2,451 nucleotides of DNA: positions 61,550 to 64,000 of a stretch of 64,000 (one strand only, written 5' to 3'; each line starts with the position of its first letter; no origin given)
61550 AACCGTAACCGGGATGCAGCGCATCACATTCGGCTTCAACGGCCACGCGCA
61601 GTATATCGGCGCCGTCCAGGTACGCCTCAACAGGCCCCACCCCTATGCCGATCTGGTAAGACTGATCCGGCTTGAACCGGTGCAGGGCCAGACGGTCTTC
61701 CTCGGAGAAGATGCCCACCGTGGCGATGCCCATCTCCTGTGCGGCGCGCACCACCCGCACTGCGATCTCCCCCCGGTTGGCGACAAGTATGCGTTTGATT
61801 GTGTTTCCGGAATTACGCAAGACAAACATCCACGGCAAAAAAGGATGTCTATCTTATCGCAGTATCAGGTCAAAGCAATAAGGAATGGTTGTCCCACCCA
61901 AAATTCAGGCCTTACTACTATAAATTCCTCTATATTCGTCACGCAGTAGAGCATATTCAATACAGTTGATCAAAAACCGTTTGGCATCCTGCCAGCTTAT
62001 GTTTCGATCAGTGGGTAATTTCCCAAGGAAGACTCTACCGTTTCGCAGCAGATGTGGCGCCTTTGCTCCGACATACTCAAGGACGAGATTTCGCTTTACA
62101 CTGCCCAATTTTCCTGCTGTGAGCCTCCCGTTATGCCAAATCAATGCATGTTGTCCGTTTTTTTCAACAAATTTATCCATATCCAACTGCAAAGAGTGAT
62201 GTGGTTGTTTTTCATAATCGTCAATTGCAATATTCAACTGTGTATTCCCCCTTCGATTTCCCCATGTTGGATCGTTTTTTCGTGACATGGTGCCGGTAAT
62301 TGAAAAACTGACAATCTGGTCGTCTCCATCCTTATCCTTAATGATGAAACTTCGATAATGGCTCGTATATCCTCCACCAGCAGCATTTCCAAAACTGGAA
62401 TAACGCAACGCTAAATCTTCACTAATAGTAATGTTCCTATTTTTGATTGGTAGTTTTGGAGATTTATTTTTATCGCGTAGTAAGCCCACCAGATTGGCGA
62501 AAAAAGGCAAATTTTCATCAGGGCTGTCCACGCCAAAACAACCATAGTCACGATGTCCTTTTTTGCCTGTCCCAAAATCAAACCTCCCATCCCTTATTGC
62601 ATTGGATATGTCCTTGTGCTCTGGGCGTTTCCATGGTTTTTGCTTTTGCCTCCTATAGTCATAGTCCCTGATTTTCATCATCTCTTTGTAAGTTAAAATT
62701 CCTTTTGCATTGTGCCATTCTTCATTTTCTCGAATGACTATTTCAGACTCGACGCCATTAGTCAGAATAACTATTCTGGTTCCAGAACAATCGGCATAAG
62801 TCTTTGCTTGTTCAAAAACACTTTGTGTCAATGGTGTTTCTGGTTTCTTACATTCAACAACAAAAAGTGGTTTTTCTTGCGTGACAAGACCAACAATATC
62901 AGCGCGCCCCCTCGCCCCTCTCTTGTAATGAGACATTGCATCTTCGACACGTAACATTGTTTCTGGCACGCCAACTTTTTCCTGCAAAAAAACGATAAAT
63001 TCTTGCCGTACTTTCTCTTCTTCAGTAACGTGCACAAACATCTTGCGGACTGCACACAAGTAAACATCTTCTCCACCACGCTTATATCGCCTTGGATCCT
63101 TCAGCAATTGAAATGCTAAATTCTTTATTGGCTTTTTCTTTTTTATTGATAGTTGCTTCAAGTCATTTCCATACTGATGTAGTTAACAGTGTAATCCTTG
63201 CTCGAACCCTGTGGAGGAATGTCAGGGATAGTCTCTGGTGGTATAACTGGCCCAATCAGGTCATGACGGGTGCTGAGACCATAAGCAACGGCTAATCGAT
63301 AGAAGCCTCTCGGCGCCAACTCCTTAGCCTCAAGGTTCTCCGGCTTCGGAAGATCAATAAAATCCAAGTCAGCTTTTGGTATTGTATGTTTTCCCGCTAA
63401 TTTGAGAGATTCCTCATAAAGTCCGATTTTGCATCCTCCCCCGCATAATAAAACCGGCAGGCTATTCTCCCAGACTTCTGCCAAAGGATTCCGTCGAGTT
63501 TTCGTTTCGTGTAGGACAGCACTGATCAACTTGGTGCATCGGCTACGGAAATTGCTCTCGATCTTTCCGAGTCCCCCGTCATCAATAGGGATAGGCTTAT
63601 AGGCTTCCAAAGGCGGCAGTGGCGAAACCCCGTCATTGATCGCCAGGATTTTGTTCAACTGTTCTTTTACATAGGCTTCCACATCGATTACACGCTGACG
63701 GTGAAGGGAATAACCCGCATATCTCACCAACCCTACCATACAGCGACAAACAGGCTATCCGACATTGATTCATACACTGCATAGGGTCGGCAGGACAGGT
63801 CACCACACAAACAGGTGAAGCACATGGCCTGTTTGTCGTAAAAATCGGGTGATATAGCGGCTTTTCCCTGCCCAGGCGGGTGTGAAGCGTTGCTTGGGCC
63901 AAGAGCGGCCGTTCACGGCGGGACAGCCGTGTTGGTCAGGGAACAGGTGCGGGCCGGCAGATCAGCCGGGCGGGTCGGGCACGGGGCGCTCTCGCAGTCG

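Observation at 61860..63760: AT-rich ~1.9 kb islet with a translationally coupled two-gene module (unknown 193-aa protein + HsdR-N-like PD-(D/E)xK nuclease-domain protein) inserted just upstream of pyruvate carboxylase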

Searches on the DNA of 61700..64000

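Call 103: search_rna_families(source=window, start=61700, end=64000, threshold=evalue, max_evalue=1)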
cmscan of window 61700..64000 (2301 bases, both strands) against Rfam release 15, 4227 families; matches with E-value up to 1: 0.
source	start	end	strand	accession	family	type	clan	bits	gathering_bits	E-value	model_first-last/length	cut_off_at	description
